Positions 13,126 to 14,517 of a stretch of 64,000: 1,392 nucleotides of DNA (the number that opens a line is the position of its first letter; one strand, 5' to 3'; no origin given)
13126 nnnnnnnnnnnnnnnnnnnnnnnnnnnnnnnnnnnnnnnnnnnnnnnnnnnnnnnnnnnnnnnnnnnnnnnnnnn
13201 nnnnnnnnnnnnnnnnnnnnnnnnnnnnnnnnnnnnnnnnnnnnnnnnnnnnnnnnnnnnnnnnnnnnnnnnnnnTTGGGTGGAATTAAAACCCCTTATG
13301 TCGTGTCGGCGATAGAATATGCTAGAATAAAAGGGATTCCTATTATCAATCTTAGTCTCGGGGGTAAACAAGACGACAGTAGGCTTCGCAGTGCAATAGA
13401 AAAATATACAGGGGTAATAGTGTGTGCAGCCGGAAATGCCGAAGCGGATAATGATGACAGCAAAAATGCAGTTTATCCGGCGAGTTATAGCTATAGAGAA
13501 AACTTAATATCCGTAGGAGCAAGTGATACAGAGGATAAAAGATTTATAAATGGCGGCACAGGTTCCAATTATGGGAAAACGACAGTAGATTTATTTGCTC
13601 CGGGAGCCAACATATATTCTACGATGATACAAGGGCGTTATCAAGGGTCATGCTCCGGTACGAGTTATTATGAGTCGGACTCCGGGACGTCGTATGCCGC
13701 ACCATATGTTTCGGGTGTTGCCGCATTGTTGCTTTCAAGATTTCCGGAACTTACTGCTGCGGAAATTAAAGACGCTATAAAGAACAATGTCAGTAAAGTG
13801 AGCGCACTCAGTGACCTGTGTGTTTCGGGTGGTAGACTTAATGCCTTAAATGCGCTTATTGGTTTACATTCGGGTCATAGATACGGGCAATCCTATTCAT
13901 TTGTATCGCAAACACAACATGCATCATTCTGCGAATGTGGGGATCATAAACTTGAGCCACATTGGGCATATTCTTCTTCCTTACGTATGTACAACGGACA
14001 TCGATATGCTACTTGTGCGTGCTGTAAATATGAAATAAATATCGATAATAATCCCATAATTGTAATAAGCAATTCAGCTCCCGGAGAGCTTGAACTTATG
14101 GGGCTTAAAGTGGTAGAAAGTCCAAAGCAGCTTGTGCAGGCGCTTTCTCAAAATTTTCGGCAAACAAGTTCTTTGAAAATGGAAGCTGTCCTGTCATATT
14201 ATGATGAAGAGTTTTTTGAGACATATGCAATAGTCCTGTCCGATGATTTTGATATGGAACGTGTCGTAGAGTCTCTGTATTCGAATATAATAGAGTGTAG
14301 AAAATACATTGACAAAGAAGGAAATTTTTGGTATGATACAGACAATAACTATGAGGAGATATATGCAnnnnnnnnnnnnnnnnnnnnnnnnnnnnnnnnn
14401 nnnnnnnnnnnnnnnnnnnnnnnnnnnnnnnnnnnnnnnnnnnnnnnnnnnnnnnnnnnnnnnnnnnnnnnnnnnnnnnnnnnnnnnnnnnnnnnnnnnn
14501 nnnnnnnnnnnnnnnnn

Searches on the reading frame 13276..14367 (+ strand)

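Call 7: search_protein_families(library=pfam, proteins=[window:13276-14367:+], max_evalue=1)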
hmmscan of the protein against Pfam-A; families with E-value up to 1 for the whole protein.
window:13276-14367:+ (364 aa): 1 family
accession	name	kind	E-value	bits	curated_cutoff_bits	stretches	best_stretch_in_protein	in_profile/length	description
PF00082.27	Peptidase_S8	-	3.9e-28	99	21.8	1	9-174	99-277/288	Subtilase family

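Call 15: search_protein_families(library=ncbifam, proteins=[window:13276-14367:+], max_evalue=1)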
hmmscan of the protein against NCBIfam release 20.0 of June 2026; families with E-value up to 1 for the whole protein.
window:13276-14367:+ (364 aa): 9 families
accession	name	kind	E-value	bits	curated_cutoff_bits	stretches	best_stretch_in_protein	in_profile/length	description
TIGR03921.1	T7SS_mycosin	equivalog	1.4e-27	96.7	278.75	1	9-196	104-287/353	type VII secretion-associated serine protease mycosin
NF033595.1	denti_PrtP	equivalog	3.8e-16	58.8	300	1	19-194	338-502/606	dentilisin complex serine proteinase subunit PrtP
NF049966.1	QH_SP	equivalog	3.4e-12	46.2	165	1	8-72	75-135/219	subtilisin-like serine protease QhpE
TIGR03895.1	protease_PatA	subfamily_domain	9e-09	34.6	421.05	1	11-168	48-196/606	PatA/PatG family cyanobactin maturation protease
NF051851.1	AtpSerPepEprS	equivalog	3.7e-05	21.9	1700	1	48-161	226-326/988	autotransporter serine peptidase EprS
NF033865.1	fusolisin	equivalog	5.8e-05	21.4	999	1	37-168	248-375/1006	fusolisin family autotransporter serine protease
NF040553.1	SGO_0316_fam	subfamily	0.0018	16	1400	1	97-172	662-731/1486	SGO_0316/SGO_0317 family LPXTG-anchored serine peptidase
NF006284.1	PRK08456.1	equivalog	0.026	13.7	380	1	281-355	76-149/252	flagellar motor stator protein MotA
NF003915.0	PRK05441.1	subfamily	0.14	11.1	168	1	5-33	143-171/300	N-acetylmuramic acid 6-phosphate etherase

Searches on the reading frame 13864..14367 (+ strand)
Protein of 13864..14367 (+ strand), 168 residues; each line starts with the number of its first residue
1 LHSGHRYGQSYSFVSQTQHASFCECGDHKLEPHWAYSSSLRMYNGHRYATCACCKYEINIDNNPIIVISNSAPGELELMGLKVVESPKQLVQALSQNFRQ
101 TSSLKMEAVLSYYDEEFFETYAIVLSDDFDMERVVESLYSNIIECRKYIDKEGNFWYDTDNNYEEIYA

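Call 69: predict_structure(alignment_id=A6)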
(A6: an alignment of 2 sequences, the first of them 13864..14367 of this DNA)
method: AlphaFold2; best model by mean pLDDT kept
length: 168 residues; sequences in the alignment: 2
mean_pLDDT: 60.1   pTM: 0.56
mean pLDDT of the five models: 60.1, 57.7, 57.5, 56.4, 55.3
residues with pLDDT >= 90: 0; 70-90: 78; 50-70: 37; < 50: 53
segments of 3 or more residues with pLDDT < 50: 1-24, 26-33, 148-168
pLDDT, mean of each block of 10 residues (from residue 1): 25 28 42 57 75 69 71 72 83 70 71 79 76 76 54 36 32
secondary structure, 60 per line:
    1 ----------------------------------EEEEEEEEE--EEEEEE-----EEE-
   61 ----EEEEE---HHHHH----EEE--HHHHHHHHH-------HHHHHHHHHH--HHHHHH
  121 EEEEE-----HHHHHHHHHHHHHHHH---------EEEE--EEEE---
elements in order: E35-43 E46-51 E57-59 E65-69 H73-77 E82-84 H87-95 H103-112 H115-120 E121-125 H131-146 E156-159 E162-165
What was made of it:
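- Tried and rejected: The 2-sequence AlphaFold model has pLDDT 60 (call 69).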
